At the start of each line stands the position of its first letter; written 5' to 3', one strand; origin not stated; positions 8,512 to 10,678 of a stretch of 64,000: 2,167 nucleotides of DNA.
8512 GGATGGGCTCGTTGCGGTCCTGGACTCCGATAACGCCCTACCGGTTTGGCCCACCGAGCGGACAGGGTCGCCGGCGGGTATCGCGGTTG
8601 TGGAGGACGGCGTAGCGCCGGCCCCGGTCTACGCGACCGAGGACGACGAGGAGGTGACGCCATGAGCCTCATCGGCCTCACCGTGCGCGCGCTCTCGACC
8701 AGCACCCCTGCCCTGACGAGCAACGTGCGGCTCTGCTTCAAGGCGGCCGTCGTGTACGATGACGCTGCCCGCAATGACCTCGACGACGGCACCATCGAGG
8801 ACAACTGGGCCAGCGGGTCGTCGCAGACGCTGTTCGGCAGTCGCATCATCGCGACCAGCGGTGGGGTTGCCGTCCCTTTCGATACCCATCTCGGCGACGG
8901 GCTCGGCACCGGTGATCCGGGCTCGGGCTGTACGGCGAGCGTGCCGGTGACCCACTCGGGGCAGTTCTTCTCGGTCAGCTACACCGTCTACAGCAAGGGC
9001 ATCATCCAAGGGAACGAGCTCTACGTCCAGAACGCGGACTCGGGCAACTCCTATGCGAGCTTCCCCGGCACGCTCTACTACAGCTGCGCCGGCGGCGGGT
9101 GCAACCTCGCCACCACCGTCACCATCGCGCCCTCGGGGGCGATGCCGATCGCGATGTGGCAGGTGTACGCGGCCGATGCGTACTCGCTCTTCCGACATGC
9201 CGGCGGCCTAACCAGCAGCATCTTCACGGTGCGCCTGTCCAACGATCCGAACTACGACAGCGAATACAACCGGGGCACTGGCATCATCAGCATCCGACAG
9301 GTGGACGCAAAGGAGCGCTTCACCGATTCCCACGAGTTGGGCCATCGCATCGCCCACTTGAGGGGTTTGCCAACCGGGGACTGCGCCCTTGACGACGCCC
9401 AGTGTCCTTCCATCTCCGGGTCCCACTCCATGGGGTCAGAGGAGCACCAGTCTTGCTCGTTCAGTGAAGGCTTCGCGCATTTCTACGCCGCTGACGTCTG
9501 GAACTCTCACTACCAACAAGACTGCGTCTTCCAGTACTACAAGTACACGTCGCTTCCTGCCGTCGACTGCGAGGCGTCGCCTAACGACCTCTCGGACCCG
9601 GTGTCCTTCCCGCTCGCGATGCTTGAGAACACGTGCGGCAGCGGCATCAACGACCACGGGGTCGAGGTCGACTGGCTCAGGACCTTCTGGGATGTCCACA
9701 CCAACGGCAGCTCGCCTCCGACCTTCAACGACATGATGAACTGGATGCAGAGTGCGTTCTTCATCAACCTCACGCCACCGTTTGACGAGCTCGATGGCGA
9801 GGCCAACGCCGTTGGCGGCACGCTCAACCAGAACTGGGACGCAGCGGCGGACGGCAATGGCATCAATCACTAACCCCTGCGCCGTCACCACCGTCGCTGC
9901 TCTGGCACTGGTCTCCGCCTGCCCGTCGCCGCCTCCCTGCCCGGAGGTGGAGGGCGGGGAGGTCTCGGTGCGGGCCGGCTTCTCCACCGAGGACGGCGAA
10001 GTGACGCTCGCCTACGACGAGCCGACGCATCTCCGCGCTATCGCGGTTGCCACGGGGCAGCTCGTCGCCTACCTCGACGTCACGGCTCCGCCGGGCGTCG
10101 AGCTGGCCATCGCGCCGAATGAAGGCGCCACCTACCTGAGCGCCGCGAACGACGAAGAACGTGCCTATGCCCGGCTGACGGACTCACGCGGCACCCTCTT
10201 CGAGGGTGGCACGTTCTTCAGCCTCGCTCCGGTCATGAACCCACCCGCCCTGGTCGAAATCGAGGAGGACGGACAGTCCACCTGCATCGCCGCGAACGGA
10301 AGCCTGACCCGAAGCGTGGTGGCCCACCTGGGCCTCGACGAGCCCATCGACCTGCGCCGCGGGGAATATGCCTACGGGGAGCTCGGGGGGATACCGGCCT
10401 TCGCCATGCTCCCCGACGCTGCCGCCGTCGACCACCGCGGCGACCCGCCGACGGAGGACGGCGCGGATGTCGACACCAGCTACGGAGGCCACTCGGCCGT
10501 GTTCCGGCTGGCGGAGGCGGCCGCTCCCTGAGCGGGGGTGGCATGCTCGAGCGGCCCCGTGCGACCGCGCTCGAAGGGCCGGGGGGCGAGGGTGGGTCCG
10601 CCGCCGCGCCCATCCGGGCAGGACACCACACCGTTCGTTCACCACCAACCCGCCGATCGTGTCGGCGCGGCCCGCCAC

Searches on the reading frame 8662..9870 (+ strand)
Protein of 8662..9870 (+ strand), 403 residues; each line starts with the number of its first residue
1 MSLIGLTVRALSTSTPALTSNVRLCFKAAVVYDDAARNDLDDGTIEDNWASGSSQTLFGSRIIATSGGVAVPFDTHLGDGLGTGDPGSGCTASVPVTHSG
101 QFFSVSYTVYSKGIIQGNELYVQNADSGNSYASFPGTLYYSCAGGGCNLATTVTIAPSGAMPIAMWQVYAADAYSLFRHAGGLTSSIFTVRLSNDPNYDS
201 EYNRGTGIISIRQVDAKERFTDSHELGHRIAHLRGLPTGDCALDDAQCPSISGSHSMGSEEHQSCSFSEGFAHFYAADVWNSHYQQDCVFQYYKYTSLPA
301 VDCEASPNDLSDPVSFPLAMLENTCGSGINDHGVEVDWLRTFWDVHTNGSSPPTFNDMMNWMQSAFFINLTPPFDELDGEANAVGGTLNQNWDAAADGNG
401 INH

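Call 4: search_protein_families(library=pfam, proteins=[window:8662-9870:+], max_evalue=0.1)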
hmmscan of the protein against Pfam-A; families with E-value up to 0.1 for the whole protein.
window:8662-9870:+ (403 aa): 0 families

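Call 5: search_protein_families(library=ncbifam, proteins=[window:8662-9870:+], max_evalue=0.1)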
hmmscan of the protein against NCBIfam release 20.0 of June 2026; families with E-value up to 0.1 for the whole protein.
window:8662-9870:+ (403 aa): 0 families

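Call 6: find_homologous_proteins(query=window:8662-9870:+)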
Query window:8662-9870:+ (403 aa): 23 proteins with E <= 0.001 among 3499 candidates.
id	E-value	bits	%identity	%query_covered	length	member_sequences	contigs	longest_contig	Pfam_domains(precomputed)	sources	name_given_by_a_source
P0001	3.9e-277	937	100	100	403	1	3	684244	-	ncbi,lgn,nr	ncbi:MAG: hypothetical protein HYS27_01020 [Deltaproteobacteria bacterium]|nr:hypothetical protein [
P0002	3.1e-229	779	84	100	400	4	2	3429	-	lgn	-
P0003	4.6e-197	673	74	100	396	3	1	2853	-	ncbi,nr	ncbi:MAG: hypothetical protein IT341_04425 [Chloroflexi bacterium]|nr:hypothetical protein [Chlorofl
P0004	2.3e-86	309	42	98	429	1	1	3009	-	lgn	-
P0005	1.6e-81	293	41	100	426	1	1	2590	-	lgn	-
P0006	7.2e-63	231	37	100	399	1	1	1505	-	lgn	-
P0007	8.6e-63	231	37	97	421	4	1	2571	-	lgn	-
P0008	1.3e-61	227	38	90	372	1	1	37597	-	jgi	jgi:hypothetical protein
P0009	2.3e-54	203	36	98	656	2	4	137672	-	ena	-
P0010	3.1e-45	173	34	97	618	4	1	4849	-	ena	-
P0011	4.4e-45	173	31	93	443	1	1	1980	-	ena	-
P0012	3.0e-44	170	42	59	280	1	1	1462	-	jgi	jgi:hypothetical protein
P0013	1.7e-43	167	32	98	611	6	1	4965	-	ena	-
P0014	3.2e-43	166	33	97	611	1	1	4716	-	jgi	-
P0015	1.6e-42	164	32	97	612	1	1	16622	-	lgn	-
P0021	1.2e-32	132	30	97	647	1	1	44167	-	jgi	jgi:hypothetical protein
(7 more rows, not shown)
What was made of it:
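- g1 plus g2 totals 612 aa, the length of the fused forms (611-618 aa; call 6). The summed length of g1 and g2 equals that of the fused forms (call 6).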

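Call 7: search_solved_structures(query=window:8662-9870:+, max_evalue=10)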
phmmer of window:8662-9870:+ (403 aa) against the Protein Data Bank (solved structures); distinct sequences matched with E-value up to 10: 3.
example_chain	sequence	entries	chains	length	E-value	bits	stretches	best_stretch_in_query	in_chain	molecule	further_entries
9sbg_A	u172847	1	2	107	0.62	12.3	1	144-231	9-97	Protein elav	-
9sbf_A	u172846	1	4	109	0.64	12.3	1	144-230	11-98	Protein elav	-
2ft9_A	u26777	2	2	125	1.9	10.7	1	165-227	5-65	Fatty acid-binding protein 2, liver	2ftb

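Call 12: find_encoding_contigs(protein=P0009, flank=8000, max_places=3)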
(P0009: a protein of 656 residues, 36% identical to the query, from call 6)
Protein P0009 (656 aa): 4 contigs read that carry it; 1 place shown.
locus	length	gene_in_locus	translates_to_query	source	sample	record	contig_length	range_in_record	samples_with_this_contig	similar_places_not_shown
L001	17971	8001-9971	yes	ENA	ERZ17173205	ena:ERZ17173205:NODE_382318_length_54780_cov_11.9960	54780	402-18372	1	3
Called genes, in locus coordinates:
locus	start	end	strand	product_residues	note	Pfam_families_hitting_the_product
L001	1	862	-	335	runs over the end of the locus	-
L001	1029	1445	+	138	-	-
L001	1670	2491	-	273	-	PF01148:CTP_transf_1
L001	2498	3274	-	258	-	PF01255:Prenyltransf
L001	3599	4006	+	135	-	PF22550:CesT_Tir_1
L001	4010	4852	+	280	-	PF04012:PspA_IM30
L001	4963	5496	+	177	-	PF06271:RDD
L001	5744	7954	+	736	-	PF08487:VIT, PF13757:VIT_2, PF00092:VWA, PF13519:VWA_2, PF13768:VWA_3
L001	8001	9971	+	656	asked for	-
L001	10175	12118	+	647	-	PF16177:ACAS_N, PF00501:AMP-binding, PF13193:AMP-binding_C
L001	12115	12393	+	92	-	PF13937:DUF4212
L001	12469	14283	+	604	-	PF00474:SSF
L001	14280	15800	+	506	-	-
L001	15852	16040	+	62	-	-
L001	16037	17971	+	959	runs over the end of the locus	PF00474:SSF (faint), PF08448:PAS_4 (weak), PF00512:HisKA, PF02518:HATPase_c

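Call 13: find_encoding_contigs(protein=P0008, flank=8000, max_places=3)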
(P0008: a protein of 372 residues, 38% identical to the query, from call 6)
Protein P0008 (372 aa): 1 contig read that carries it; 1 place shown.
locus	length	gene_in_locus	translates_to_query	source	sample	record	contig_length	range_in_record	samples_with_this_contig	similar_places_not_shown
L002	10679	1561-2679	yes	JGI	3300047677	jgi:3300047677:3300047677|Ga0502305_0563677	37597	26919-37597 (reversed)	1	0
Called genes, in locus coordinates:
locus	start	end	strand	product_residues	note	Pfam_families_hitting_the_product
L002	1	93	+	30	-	?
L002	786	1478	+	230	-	-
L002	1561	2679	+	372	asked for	-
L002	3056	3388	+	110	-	-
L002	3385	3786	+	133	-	PF05717:TnpB_IS66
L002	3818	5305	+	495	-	PF13005:zf-IS66, PF03050:DDE_Tnp_IS66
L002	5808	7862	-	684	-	-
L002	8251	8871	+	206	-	PF12787:EcsC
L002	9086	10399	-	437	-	PF03448:MgtE_N, PF00571:CBS, PF01769:MgtE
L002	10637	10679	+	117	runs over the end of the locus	PF25213:HVO_A0261_N (weak), PF01022:HTH_5, PF12802:MarR_2, PF12840:HTH_20, PF13412:HTH_24, PF01047:MarR (weak), PF09339:HTH_IclR (weak)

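Call 14: find_encoding_contigs(protein=P0021, flank=8000, max_places=3)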
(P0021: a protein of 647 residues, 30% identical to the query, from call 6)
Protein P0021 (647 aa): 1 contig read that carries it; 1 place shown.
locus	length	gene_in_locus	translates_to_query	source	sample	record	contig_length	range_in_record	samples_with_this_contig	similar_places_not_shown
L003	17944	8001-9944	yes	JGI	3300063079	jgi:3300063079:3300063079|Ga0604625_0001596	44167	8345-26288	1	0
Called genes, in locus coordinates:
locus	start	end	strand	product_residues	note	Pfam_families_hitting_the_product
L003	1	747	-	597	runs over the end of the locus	PF01347:TPR_Vitellogenin, PF13646:HEAT_2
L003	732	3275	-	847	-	PF02839:CBM_5_12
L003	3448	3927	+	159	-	PF04542:Sigma70_r2, PF08281:Sigma70_r4_2 (weak)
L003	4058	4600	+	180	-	-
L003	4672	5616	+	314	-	-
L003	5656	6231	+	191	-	PF04542:Sigma70_r2, PF13384:HTH_23 (faint), PF08281:Sigma70_r4_2, PF04545:Sigma70_r4 (weak)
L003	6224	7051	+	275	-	-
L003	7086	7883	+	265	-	-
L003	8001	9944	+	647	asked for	-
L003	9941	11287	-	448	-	PF03283:PAE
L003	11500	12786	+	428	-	PF00275:EPSP_synthase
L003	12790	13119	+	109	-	PF13744:HTH_37 (weak), PF13560:HTH_31, PF12844:HTH_19, PF13413:HTH_25 (weak), PF13443:HTH_26, PF01381:HTH_3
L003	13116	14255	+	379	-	PF01612:DNA_pol_A_exo1, PF00570:HRDC (weak)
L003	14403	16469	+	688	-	PF00989:PAS (faint), PF08447:PAS_3, PF00990:GGDEF, PF00563:EAL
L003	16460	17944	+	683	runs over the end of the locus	PF08447:PAS_3, PF00990:GGDEF, PF00563:EAL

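Call 15: find_related_loci(query=A1, collection=genome_contigs, flank=8000)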
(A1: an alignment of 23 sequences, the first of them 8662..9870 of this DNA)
Query A1 (403 aa) in genome_contigs; peptide patterns used: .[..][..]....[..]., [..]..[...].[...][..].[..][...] (x = any residue, [..] = any of these).
38 stretches matched a pattern; 17 encode a relative of the query (tblastn E <= 1e-3); 17 distinct loci.
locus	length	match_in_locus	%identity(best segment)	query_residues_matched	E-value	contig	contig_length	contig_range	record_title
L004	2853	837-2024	74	1-403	0e+0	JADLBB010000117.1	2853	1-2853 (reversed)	MAG: Chloroflexota bacterium isolate SJ146 c_000000425314, whole genome shotgun sequence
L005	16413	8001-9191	35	13-403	6e-64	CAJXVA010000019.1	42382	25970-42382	MAG TPA_asm: uncultured proteobacterium isolate SRR3933246_bin.3_MetaBAT_v2.12.1_MAG genome assembly, contig: NODE_181_l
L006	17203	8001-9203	36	10-403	4e-62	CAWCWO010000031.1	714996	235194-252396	MAG: uncultured proteobacterium isolate MFD03250.bin.1.164 genome assembly, contig: contig_4663, whole genome shotgun se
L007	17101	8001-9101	34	22-402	4e-59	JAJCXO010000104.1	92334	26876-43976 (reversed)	MAG: Acidobacteriota bacterium isolate OFTM223 OFTM223_103, whole genome shotgun sequence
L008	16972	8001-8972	36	22-362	2e-52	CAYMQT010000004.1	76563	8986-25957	MAG TPA_asm: uncultured Polyangiaceae bacterium isolate SRP344714_co2_431 genome assembly, contig: NODE_715_length_76563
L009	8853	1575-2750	33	5-403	5e-45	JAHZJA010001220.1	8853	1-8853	MAG: Deltaproteobacteria bacterium isolate P_S1_bin.18 k141_1351932, whole genome shotgun sequence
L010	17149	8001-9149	30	20-402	3e-44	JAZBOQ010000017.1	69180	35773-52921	MAG: Thermoanaerobaculales bacterium isolate bin.607 k117_762741, whole genome shotgun sequence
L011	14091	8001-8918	30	88-402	1e-41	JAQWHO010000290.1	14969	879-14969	MAG: Thalassotalea sp. isolate cluster1_bin.30 k141_604833, whole genome shotgun sequence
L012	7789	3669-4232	37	218-403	2e-28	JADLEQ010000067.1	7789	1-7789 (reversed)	MAG: Polyangiaceae bacterium isolate SJ329 c_000000972187, whole genome shotgun sequence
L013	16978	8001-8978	29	23-348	2e-25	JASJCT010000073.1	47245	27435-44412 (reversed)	MAG: Myxococcota bacterium isolate MO_167.B37 MO_167.c_806, whole genome shotgun sequence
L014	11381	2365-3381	24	4-348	3e-16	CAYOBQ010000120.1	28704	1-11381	MAG TPA_asm: uncultured Nannocystaceae bacterium isolate SRP077602_co1_395 genome assembly, contig: NODE_4662_length_287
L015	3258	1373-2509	27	1-359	1e-15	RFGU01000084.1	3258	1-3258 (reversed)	MAG: Deltaproteobacteria bacterium isolate J032 k99_312078, whole genome shotgun sequence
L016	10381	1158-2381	24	1-348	2e-15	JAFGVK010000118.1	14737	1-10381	MAG: Deltaproteobacteria bacterium isolate ZodW_Metabat.156 k87_10159488, whole genome shotgun sequence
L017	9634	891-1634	26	58-294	8e-15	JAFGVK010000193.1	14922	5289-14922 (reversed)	MAG: Deltaproteobacteria bacterium isolate ZodW_Metabat.156 k87_19352879, whole genome shotgun sequence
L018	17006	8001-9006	27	3-352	2e-19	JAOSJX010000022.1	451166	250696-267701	MAG: Deltaproteobacteria bacterium isolate FR_14 FR-FEN-1099-1_s3, whole genome shotgun sequence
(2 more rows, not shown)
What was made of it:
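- The family is mainly found in Myxococcota-like MAGs, which are predatory or social bacteria (call 15).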

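Call 21: predict_structure(alignment_id=A1)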
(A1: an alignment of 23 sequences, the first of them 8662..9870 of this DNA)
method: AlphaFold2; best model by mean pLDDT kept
length: 403 residues; sequences in the alignment: 23
mean_pLDDT: 86.4   pTM: 0.88
mean pLDDT of the five models: 86.4, 86.3, 85.7, 83.4, 83.3
residues with pLDDT >= 90: 226; 70-90: 128; 50-70: 43; < 50: 6
segments of 3 or more residues with pLDDT < 50: none
pLDDT, mean of each block of 10 residues (from residue 1): 50 67 94 83 86 91 80 84 90 87 92 97 96 95 83 95 98 97 96 94 95 94 96 87 62 68 90 95 82 72 76 75 80 90 92 93 80 90 93 93 87
secondary structure, 60 per line:
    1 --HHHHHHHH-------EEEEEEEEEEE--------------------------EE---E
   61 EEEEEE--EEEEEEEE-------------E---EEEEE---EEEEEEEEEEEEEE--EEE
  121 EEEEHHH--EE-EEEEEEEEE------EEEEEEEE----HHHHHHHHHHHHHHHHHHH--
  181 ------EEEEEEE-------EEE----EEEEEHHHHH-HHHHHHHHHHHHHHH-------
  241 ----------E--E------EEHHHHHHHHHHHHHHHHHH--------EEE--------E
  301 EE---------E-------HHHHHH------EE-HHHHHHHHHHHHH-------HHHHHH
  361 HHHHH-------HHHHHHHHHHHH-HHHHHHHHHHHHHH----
elements in order: H3-10 E18-28 E60-66 E69-76 E94-98 E102-115 E118-124 E133-141 E148-155 H160-178 E187-193 E201-203 E208-212 H213-217 H219-233 H263-280 E289-291 E300-302 H320-325 H335-347 H355-365 H373-384 H386-399
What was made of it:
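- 8662..9873 (+): g2: 403-aa thermolysin-fold gluzincin-like metallopeptidase of an undescribed sequence family (HELGH 224-228, putative third ligand E269). AF2 pLDDT 86.4, pTM 0.88 (call 21).
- On Clan MA(E) gluzincin, thermolysin fold: HELGH at 224-228 lies within predicted helix 219-233 (call 21).
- AF2 pLDDT 86.4 (call 21).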

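Call 43: search_solved_structures(query=A1, max_evalue=10, show_alignments=2)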
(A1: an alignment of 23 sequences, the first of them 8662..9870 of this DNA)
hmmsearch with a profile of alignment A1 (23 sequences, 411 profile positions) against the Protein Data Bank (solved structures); distinct sequences matched with E-value up to 10: 3.
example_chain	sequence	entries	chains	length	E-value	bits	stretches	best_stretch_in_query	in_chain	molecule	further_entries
4on1_A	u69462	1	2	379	0.0081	18.5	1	110-231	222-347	Putative metalloprotease II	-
3gbo_A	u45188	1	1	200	0.18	14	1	215-265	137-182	Zinc metalloproteinase BmooMPalfa-I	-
6tqd_A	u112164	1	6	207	3.8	9.7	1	65-167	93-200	Intimin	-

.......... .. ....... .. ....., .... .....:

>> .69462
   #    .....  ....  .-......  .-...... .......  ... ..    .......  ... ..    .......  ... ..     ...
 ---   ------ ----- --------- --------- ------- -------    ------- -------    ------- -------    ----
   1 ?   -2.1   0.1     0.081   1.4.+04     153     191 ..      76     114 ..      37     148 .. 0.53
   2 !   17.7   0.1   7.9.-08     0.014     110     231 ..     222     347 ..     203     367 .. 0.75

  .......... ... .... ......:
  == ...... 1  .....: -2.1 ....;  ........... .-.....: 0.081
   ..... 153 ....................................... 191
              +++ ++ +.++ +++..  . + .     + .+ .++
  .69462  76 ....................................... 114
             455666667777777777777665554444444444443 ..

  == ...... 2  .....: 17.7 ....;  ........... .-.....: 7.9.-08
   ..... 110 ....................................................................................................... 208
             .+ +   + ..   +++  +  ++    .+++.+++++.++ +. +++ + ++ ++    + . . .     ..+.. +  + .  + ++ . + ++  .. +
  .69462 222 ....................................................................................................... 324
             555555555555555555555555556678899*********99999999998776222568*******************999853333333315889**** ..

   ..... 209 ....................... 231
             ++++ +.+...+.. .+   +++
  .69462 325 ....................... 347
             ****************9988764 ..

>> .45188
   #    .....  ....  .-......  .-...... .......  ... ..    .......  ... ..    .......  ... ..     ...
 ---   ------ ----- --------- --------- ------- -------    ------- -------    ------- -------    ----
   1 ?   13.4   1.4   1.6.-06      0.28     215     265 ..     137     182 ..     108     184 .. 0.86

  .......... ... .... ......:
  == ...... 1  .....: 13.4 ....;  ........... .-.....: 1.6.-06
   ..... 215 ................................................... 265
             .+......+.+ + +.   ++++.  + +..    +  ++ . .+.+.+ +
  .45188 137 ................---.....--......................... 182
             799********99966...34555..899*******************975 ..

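Call 55: search_protein_representatives(alignment_id=A1)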
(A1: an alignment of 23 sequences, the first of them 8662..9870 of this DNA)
Query: 23 sequences, 411 profile positions. Proteins with E-value up to 0.001 (for the whole library): 1814; up to 1e-10: 1480; up to 1e-30: 432. The best 150 are listed.
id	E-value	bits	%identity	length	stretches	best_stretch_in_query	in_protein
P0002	1.6e-146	505.0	-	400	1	4-399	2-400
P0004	5.1e-140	483.6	-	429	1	5-401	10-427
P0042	1.2e-138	479.1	-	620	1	14-411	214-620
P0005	2.9e-133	461.4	-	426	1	4-400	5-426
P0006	3.6e-132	457.7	-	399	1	4-397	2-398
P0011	6.6e-130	450.3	-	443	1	5-390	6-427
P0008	4.2e-128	444.3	-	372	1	32-400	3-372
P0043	1.4e-124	432.7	-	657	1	14-399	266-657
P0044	1.5e-122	426.0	-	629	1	15-402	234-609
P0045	6.3e-119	414.1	-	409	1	1-399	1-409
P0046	1.0e-117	410.1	-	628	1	24-403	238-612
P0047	1.0e-117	410.1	-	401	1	9-399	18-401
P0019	2.4e-116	405.6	-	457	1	4-401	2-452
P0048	5.8e-115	401.1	-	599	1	19-409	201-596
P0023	6.9e-115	400.8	-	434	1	5-402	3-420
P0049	1.5e-113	396.4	-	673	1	19-399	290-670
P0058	1.6e-106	373.3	-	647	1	20-399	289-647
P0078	6.5e-94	331.7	-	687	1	20-399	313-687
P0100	1.9e-80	287.4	-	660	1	15-407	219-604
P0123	1.6e-68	248.1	-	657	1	9-309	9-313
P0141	6.6e-62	226.3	-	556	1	7-408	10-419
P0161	3.2e-56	207.6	-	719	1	18-399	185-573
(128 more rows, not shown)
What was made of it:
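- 8662..9873 (+): 1,814 representative clusters by profile search (call 55).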

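Call 56: search_protein_families(library=pfam, proteins=[P0042, P0043, P0049, P0058, P0078, P0161, P0123, P0141, P0100, P0045], max_evalue=0.01)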
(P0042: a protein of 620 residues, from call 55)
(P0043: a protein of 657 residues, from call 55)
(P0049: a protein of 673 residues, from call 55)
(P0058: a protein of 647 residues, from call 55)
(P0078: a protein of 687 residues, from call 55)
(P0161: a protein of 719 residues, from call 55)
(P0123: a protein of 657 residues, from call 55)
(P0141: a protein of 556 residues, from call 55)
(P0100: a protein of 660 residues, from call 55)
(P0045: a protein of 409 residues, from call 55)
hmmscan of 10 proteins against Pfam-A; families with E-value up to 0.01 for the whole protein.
P0042 (620 aa): 0 families

P0043 (657 aa): 0 families

P0049 (673 aa): 0 families

P0058 (647 aa): 0 families

P0078 (687 aa): 0 families

P0161 (719 aa): 0 families

P0123 (657 aa): 0 families

P0141 (556 aa): 0 families

P0100 (660 aa): 0 families

P0045 (409 aa): 0 families
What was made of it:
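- On MEROPS M4 / M36 sequence families: No hit for 10 further family members (call 56). phmmer and a profile search against PDB give only marginal metzincin hits (calls 7, 43).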

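Call 66: search_protein_families(library=padloc, proteins=[window:8662-9870:+], max_evalue=0.01)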
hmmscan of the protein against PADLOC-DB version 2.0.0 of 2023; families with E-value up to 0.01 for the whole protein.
window:8662-9870:+ (403 aa): 1 family
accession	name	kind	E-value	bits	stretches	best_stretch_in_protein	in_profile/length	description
PDLC04141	capP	-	0.0041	14.6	1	205-239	52-84/242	capP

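Call 84: search_protein_families(library=phrogs, proteins=[window:8662-9870:+], max_evalue=0.001)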
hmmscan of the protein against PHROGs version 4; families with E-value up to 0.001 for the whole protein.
window:8662-9870:+ (403 aa): 0 families

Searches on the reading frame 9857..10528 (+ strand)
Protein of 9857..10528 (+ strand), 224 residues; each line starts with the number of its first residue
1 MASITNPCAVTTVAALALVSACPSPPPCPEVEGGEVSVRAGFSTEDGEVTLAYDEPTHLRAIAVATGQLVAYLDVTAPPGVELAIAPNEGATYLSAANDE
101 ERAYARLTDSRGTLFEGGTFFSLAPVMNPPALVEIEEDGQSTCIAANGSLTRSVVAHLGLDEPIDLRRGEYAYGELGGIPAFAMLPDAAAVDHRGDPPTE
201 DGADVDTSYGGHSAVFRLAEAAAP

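Call 4: search_protein_families(library=pfam, proteins=[window:9857-10528:+], max_evalue=0.1)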
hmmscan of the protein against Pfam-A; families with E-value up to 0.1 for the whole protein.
window:9857-10528:+ (224 aa): 0 families

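Call 5: search_protein_families(library=ncbifam, proteins=[window:9857-10528:+], max_evalue=0.1)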
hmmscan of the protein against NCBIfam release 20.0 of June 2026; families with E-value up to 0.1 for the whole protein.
window:9857-10528:+ (224 aa): 0 families

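Call 59: find_related_loci(query=window:9857-10528:+, collection=metagenome_contigs, flank=8000)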
Query window:9857-10528:+ (224 aa) in metagenome_contigs; peptide patterns used: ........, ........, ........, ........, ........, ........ (x = any residue, [..] = any of these).
462 stretches matched a pattern, but none encodes a relative of the query by tblastn (E <= 1e-3).

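Call 61: find_related_loci(query=A5, collection=metagenome_contigs, flank=8000)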
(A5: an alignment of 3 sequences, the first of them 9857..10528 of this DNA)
Query A5 (224 aa) in metagenome_contigs; peptide patterns used: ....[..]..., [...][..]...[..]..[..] (x = any residue, [..] = any of these).
189 stretches matched a pattern, but none encodes a relative of the query by tblastn (E <= 1e-3).
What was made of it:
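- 9857..10531 (+): g3: 224-aa lipoprotein (lipobox LVSAC), overlapping g2 by 17 nt. Partner of unknown fold. None in JGI metagenome contigs (calls 59, 61).
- Tried and rejected: Two JGI metagenome scans, one with the single protein and one with a 3-sequence alignment, found nothing (calls 59, 61).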

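Call 66: search_protein_families(library=padloc, proteins=[window:9857-10528:+], max_evalue=0.01)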
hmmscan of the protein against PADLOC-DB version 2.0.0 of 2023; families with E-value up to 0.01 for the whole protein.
window:9857-10528:+ (224 aa): 0 families

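Call 84: search_protein_families(library=phrogs, proteins=[window:9857-10528:+], max_evalue=0.001)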
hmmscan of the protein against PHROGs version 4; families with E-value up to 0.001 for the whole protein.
window:9857-10528:+ (224 aa): 0 families
